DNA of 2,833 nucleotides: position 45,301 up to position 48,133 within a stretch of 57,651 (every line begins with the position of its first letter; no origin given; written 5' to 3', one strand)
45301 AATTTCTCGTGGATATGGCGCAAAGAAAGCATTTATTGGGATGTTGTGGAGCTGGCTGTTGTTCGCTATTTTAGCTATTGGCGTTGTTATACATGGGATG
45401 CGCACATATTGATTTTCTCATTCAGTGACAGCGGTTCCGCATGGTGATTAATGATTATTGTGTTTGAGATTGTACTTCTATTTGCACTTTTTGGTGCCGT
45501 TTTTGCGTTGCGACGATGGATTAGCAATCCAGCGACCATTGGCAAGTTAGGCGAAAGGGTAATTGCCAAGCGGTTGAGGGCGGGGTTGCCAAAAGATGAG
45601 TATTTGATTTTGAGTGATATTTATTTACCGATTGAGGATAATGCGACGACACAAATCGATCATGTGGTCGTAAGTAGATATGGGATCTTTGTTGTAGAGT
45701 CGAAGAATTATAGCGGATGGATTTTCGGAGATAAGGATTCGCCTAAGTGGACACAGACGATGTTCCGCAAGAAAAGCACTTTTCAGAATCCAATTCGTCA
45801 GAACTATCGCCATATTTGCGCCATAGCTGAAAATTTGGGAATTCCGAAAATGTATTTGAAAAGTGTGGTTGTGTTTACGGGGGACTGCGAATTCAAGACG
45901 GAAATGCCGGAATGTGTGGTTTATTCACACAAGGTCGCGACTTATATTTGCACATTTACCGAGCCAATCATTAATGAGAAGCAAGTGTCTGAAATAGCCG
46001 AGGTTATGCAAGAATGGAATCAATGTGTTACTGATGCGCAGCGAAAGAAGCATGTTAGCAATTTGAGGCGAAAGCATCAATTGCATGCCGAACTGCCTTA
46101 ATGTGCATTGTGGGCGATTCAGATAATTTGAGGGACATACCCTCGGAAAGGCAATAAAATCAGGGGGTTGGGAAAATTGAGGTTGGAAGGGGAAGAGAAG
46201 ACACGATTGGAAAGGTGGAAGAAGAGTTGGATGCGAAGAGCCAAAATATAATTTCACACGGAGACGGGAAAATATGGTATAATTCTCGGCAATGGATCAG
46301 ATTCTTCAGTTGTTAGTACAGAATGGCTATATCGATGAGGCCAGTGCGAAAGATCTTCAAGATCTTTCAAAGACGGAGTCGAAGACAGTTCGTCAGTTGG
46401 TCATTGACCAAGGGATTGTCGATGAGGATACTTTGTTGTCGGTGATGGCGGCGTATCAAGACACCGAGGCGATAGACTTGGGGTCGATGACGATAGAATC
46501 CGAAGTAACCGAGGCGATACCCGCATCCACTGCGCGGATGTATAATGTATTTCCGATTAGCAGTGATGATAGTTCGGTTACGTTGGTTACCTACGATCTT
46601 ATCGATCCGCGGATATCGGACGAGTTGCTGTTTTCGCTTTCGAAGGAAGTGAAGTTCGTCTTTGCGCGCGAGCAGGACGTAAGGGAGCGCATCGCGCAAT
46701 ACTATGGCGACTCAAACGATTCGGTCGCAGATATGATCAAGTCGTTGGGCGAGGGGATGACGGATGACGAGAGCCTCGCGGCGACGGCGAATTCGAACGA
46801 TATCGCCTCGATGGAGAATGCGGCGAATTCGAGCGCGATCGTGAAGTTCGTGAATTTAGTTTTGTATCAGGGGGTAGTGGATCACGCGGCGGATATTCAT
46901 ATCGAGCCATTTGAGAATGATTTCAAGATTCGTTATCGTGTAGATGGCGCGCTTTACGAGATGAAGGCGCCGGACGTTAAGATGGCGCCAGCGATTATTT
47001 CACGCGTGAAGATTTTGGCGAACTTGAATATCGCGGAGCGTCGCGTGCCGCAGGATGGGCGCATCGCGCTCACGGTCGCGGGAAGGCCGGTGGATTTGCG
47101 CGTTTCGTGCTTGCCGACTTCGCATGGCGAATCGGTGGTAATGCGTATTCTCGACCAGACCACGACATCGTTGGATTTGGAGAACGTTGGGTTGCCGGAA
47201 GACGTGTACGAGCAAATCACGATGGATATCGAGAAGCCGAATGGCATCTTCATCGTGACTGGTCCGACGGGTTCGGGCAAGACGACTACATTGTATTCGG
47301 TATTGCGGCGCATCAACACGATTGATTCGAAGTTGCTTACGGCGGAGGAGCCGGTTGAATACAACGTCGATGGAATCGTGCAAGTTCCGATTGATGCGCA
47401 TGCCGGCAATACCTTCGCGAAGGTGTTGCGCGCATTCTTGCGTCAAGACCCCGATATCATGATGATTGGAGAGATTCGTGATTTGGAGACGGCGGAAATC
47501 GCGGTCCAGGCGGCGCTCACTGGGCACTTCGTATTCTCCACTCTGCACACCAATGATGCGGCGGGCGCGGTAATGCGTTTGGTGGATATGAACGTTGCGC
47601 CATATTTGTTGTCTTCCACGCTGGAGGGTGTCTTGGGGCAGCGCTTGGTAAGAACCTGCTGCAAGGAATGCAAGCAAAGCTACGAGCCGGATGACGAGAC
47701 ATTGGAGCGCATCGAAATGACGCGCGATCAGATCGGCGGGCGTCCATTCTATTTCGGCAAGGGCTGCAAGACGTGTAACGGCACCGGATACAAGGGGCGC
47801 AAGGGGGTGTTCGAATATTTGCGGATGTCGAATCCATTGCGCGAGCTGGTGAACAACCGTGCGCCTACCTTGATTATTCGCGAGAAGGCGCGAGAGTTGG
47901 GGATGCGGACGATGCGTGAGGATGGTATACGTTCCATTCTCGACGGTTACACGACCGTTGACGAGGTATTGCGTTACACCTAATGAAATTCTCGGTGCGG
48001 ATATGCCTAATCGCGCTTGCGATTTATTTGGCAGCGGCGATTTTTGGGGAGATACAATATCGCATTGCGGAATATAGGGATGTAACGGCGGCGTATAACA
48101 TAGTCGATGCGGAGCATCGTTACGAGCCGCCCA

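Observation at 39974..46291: Island 2: one operon stacking three unrelated PD-(D/E)xK nuclease modules with a DUF2075 ATPase, a candidate undescribed defence system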

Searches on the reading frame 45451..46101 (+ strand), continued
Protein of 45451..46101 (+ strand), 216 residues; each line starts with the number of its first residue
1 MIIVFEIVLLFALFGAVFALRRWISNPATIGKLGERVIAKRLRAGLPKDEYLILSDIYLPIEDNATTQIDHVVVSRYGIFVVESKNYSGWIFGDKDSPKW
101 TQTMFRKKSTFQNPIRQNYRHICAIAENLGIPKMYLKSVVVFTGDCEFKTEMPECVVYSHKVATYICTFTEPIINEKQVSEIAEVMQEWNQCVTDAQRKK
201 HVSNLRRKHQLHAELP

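Call 68: get_annotated_region(hit=H36, flank=4000)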
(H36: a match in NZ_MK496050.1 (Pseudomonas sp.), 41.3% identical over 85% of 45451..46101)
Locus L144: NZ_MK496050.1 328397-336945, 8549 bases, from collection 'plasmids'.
description: Pseudomonas sp. strain FFUP_PS_41 plasmid pJBCL41, complete sequence
organism: Pseudomonas sp. (NCBI taxid 306)
taxonomy: Bacteria; Pseudomonadota; Gammaproteobacteria; Pseudomonadales; Pseudomonadaceae; Pseudomonas; Pseudomonas sp.
host: -; source: -; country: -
typing (MOB-suite, as given by PLSDB): non-mobilizable; mating-pair formation MPF_I
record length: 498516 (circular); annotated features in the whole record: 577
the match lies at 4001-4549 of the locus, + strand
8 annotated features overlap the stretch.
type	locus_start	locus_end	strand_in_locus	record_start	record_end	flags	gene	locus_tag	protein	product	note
CDS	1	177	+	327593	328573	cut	-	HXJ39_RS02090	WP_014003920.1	IS5-like element ISPa41 family transposase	-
CDS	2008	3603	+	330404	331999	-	-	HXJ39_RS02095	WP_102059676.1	hypothetical protein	-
CDS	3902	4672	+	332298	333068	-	-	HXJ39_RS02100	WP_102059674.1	nuclease-related domain-containing protein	-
CDS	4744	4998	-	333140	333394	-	-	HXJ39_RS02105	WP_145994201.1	hypothetical protein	-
CDS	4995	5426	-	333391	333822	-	-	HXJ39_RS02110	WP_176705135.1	hypothetical protein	-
CDS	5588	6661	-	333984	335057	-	-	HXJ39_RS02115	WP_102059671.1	TerD family protein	-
CDS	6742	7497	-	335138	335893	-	istB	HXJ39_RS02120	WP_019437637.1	IS21-like element ISPpu7 family helper ATPase IstB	-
CDS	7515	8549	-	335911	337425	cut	istA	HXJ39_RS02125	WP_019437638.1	IS21-like element ISPpu7 family transposase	-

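Call 69: get_annotated_region(hit=H44, flank=4000)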
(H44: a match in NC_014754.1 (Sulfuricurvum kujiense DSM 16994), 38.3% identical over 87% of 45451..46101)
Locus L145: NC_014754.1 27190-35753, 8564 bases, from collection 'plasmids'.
description: Sulfuricurvum kujiense DSM 16994 plasmid pSULKU01, complete sequence
organism: Sulfuricurvum kujiense DSM 16994 (NCBI taxid 709032)
taxonomy: Bacteria; Campylobacterota; Epsilonproteobacteria; Campylobacterales; Sulfurimonadaceae; Sulfuricurvum; Sulfuricurvum kujiense; Sulfuricurvum kujiense DSM 16994
host: -; source: drain water from underground crude oil storage cavity; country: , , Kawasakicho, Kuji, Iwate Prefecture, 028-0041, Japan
typing (MOB-suite, as given by PLSDB): non-mobilizable; replicon rep_cluster_36
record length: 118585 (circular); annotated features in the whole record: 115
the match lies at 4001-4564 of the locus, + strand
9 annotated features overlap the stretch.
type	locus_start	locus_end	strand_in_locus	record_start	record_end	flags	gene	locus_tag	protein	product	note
CDS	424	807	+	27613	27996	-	-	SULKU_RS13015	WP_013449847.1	hypothetical protein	-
CDS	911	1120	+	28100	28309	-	-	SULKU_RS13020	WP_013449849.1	hypothetical protein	-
CDS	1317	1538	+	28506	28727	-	-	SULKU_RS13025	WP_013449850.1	hypothetical protein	-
CDS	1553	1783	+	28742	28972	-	-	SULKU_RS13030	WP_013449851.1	hypothetical protein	-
CDS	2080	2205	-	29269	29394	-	-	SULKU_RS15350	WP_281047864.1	hypothetical protein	-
CDS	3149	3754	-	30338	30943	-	-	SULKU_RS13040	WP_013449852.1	hypothetical protein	-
CDS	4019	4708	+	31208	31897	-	-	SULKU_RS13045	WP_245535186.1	NERD domain-containing protein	-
CDS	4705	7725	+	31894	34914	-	-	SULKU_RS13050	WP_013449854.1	DUF3883 domain-containing protein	-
CDS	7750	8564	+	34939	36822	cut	qatA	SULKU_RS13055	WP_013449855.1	Qat anti-phage system ATPase QatA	GO:0051607 - defense response to virus [Evidence IEA]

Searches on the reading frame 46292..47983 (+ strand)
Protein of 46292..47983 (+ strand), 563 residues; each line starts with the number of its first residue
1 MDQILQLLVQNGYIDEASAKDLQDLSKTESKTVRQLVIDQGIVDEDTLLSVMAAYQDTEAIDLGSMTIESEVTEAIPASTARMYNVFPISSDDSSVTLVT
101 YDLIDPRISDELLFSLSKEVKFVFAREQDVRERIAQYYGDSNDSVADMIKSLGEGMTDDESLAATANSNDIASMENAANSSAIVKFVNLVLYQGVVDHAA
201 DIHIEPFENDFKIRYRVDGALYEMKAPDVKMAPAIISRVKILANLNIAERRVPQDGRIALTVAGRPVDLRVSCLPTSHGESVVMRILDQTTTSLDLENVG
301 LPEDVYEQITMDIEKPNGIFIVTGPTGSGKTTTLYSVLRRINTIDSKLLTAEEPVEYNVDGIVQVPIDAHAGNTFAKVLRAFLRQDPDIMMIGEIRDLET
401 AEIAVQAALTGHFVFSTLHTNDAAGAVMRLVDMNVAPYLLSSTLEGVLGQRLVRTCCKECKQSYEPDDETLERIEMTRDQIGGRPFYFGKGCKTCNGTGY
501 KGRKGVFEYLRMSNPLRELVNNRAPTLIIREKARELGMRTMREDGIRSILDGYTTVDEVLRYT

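Call 33: search_protein_families(library=pfam, proteins=[L023:8041-9324:+, L023:12106-13425:+, L023:13684-16635:+, L029:8697-9944:+, L029:12747-14720:+, L025:3651-5429:+, L025:5859-6443:+, L025:6425-6892:+, L025:6949-7821:+, L025:12321-13547:+], max_evalue=0.001)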
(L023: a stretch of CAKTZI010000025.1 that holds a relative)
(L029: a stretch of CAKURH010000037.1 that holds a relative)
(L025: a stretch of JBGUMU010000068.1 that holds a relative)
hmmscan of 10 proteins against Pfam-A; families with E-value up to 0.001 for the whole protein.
L023:8041-9324:+ (427 aa): 0 families

L023:12106-13425:+ (439 aa): 2 families
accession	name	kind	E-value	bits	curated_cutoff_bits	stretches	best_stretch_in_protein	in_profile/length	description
PF13635.12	DUF4143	-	5.5e-29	101.4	28.1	1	215-380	2-159/160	Domain of unknown function (DUF4143)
PF13173.12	AAA_14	-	2.1e-12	47.6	27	1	34-149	3-127/129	AAA domain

L023:13684-16635:+ (983 aa): 6 families
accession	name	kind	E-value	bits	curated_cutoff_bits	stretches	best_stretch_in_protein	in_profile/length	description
PF02836.23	Glyco_hydro_2_C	-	5.2e-95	318.5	21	1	341-621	1-301/302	Glycosyl hydrolases family 2, TIM barrel domain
PF02929.23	Bgal_small_N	-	4.4e-39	135.1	25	2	886-979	160-246/248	Beta galactosidase small chain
PF02837.24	Glyco_hydro_2_N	-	1.9e-34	119.5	28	1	92-260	4-167/169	Glycosyl hydrolases family 2, sugar binding domain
PF22666.2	Glyco_hydro_2_N2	-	9.4e-05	23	27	1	166-235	51-120/167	Glycosyl hydrolase 2 galactose-binding domain-like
PF16353.11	LacZ_4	-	0.00025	21.7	27.3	1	632-681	1-48/87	Beta-galactosidase, domain 4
PF02449.21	Glyco_hydro_42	-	0.00053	19.9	21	0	365-471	37-140/376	Beta-galactosidase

L029:8697-9944:+ (415 aa): 5 families
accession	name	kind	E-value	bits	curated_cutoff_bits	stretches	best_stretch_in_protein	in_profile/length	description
PF13635.12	DUF4143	-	1e-24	87.6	28.1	1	214-362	2-160/160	Domain of unknown function (DUF4143)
PF13173.12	AAA_14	-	3.9e-24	85.5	27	1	36-158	2-128/129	AAA domain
PF13401.12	AAA_22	-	0.00019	22.2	27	0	34-69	3-34/130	AAA domain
PF13191.12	AAA_16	-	0.00024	22.1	32.6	0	14-60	3-48/167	AAA ATPase domain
PF05621.17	TniB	-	0.00061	19.7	22.4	0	12-64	11-63/189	Bacterial TniB protein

L029:12747-14720:+ (657 aa): 0 families

L025:3651-5429:+ (592 aa): 4 families
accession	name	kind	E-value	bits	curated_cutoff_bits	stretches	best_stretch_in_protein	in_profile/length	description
PF01380.27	SIS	-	1.2e-40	138.8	25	2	286-411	2-129/131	SIS domain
PF13522.11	GATase_6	-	1.3e-17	64.5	27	1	62-191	9-129/130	Glutamine amidotransferase domain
PF13537.11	GATase_7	-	2.6e-12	47.3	25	1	83-193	13-118/123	Glutamine amidotransferase domain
PF13230.11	GATase_4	-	6e-08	32.4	23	1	31-132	35-139/272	Glutamine amidotransferases class-II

L025:5859-6443:+ (194 aa): 0 families

L025:6425-6892:+ (155 aa): 1 family
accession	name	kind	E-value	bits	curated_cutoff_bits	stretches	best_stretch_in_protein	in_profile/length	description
PF10263.15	SprT-like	-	1.5e-05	25.2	25.6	1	54-127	32-103/108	SprT-like family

L025:6949-7821:+ (290 aa): 2 families
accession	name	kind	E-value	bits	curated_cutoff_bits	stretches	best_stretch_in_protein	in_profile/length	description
PF08378.17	NERD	-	1.5e-28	100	22.1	1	73-187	1-111/111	Nuclease-related domain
PF01396.24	Zn_ribbon_Top1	-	3.7e-15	55.9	32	1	256-289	2-35/39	Topoisomerase DNA binding C4 zinc finger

L025:12321-13547:+ (408 aa): 1 family
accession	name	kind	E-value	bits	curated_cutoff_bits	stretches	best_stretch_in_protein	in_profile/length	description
PF00155.27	Aminotran_1_2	-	4.8e-28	98.8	19.7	1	44-399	14-357/361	Aminotransferase class I and II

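Call 63: search_protein_families(library=padloc, proteins=[L003:11059-12105:+, L003:12109-13380:+, L003:13377-15491:+, L003:15493-16803:+, L003:16853-17677:+, L003:17670-18845:+, L003:18842-19900:+, L129:4684-6375:+, L129:6396-8741:+, L129:8793-9227:+], max_evalue=0.001)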
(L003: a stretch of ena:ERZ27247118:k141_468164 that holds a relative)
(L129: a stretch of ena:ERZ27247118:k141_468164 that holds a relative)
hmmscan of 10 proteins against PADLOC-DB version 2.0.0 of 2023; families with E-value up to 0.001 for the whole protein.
L003:11059-12105:+ (348 aa): 4 families
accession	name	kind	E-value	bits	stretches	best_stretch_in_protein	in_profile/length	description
PDLC04869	PDC-S05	-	1.4e-104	347.5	1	41-341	10-292/306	-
PDLC04856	PDC-S05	-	7.2e-47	157.4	1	43-207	7-160/177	-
PDLC04879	PDC-S05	-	8.6e-37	125.1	1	183-340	132-277/285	-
PDLC04849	PDC-S05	-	5e-31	105.8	1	43-194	5-141/183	-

L003:12109-13380:+ (423 aa): 63 families (the best 25 are shown)
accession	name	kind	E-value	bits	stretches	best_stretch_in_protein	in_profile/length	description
PDLC02649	DrmMII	-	2.8e-155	515.4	1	7-422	3-418/422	DrmMII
PDLC03232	MTase_II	-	1.3e-98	328.9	2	114-423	132-461/465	Type II methyltransferase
PDLC03234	MTase_II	-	5.4e-75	251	1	7-422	3-366/375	Type II methyltransferase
PDLC03378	MTase_II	-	8.3e-71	237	2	113-422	66-330/344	Type II methyltransferase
PDLC03326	MTase_II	-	6.2e-63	211.4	2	89-422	51-376/412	Type II methyltransferase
PDLC02656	DrmMII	-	4.9e-62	208.3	2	7-248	3-234/491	DrmMII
PDLC03272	MTase_II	-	2.7e-60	202.6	1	5-422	71-390/407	Type II methyltransferase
PDLC00033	DruM2|DruM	-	6.1e-60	201.4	1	5-422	18-364/368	DNA cytosine methylase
PDLC00026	DruM2|DruM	-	6.7e-52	175.1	1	7-422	3-318/336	DNA cytosine methylase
PDLC02648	DrmMII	-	3.4e-51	172.5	2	8-244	21-255/468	DrmMII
PDLC03237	MTase_II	-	6.1e-48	161.5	2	10-221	795-970/1036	Type II methyltransferase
PDLC00027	DruM2|DruM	-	1.3e-45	154.4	3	115-230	72-184/361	DNA cytosine methylase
PDLC00031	DruM2|DruM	-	1.5e-44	150.6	2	115-229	72-183/361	DNA cytosine methylase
PDLC03307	MTase_II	-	6.2e-42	142.2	3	105-232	54-204/382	Type II methyltransferase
PDLC00030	DruM2|DruM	-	1.6e-40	137.4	1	6-422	3-364/380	DNA cytosine methylase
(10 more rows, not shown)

L003:13377-15491:+ (704 aa): 2 families
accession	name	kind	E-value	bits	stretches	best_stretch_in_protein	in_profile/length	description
PDLC03419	REase_II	-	5.4e-11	39.5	1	17-141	16-132/695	Type II restriction enzyme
PDLC03485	REase_II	-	1.3e-07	28.4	1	27-200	27-187/611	Type II restriction enzyme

L003:15493-16803:+ (436 aa): 0 families

L003:16853-17677:+ (274 aa): 5 families
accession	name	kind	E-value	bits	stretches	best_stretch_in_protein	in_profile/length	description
PDLC05042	PDC-S57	-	3.9e-52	175.3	1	8-121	6-118/245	-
PDLC05041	PDC-S57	-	4.5e-39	132.2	1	7-120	3-110/212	-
PDLC05043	PDC-S57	-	2.1e-25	87.6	1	8-108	3-109/221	-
PDLC03977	PD-Lambda-1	-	2.1e-10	38.1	1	7-112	353-457/496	-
PDLC03976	PD-Lambda-1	-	7.4e-10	36.3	1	6-108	353-454/491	-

L003:17670-18845:+ (391 aa): 62 families (the best 25 are shown)
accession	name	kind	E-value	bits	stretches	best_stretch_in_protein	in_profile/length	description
PDLC03234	MTase_II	-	6.7e-90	300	1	20-390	3-365/375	Type II methyltransferase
PDLC03378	MTase_II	-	1e-82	276.2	1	21-390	2-329/344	Type II methyltransferase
PDLC03326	MTase_II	-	1.6e-77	259.4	1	21-391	4-376/412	Type II methyltransferase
PDLC00033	DruM2|DruM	-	1.2e-74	249.9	1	7-388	5-361/368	DNA cytosine methylase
PDLC03237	MTase_II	-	5.3e-66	221.2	2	22-194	794-974/1036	Type II methyltransferase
PDLC02656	DrmMII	-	2.2e-65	219.3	2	21-220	4-234/491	DrmMII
PDLC03272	MTase_II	-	1.7e-62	209.8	1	6-391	59-390/407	Type II methyltransferase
PDLC02649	DrmMII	-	2.2e-61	206.1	1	86-389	111-416/422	DrmMII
PDLC02648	DrmMII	-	3.9e-61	205.3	1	17-390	17-450/468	DrmMII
PDLC00026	DruM2|DruM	-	3.2e-59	199.2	1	22-389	5-316/336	DNA cytosine methylase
PDLC03225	MTase_II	-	2.8e-53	179.5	2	161-387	373-594/615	Type II methyltransferase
PDLC00027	DruM2|DruM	-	3.8e-51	172.5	1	22-389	12-349/361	DNA cytosine methylase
PDLC02650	DrmMII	-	3.5e-50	169.1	2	20-152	7-147/435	DrmMII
PDLC03307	MTase_II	-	2.7e-48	163.1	3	24-146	3-117/382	Type II methyltransferase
PDLC00031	DruM2|DruM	-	1e-46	157.7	1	23-389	13-349/361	DNA cytosine methylase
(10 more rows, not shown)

L003:18842-19900:+ (352 aa): 64 families (the best 25 are shown)
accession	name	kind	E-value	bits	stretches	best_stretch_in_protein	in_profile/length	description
PDLC03272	MTase_II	-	1.6e-82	275.8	1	3-349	77-390/407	Type II methyltransferase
PDLC03361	MTase_II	-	3.6e-58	195.5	1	2-346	88-434/455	Type II methyltransferase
PDLC03734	oMTase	-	1.5e-55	186.9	2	2-185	5-179/444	orphan methyltransferase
PDLC03217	MTase_II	-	1.2e-51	174.1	1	3-346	24-371/703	Type II methyltransferase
PDLC03378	MTase_II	-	3.9e-49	165.8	1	1-347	3-328/344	Type II methyltransferase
PDLC00034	DruM2|DruM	-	2.5e-43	146.2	2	2-178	9-190/457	DNA cytosine methylase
PDLC02653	DrmMII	-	6.5e-43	144.9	1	1-179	5-178/333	DrmMII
PDLC03286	MTase_II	-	8.5e-43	144.3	1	1-176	1-170/185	Type II methyltransferase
PDLC03234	MTase_II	-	8.6e-40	135.1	1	2-185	6-185/375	Type II methyltransferase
PDLC00026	DruM2|DruM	-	1.1e-38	131.7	1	2-348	6-317/336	DNA cytosine methylase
PDLC03716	oMTase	-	1.9e-35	120.7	1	2-177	40-202/349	orphan methyltransferase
PDLC03329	MTase_II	-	7e-35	119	1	2-181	6-189/407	Type II methyltransferase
PDLC03242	MTase_II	-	1.1e-33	114.8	1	3-184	103-271/409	Type II methyltransferase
PDLC03326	MTase_II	-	1.3e-32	111.5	1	3-177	7-178/412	Type II methyltransferase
PDLC03733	oMTase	-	2e-32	110.6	1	2-345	92-454/476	orphan methyltransferase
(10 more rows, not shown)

L129:4684-6375:+ (563 aa): 2 families
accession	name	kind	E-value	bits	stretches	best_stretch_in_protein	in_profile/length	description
PDLC03448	REase_II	-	2.2e-43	146.5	3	378-498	682-816/857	Type II restriction enzyme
PDLC03547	REase_II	-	8.7e-31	105.1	1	192-503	267-536/585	Type II restriction enzyme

L129:6396-8741:+ (781 aa): 0 families

L129:8793-9227:+ (144 aa): 0 families
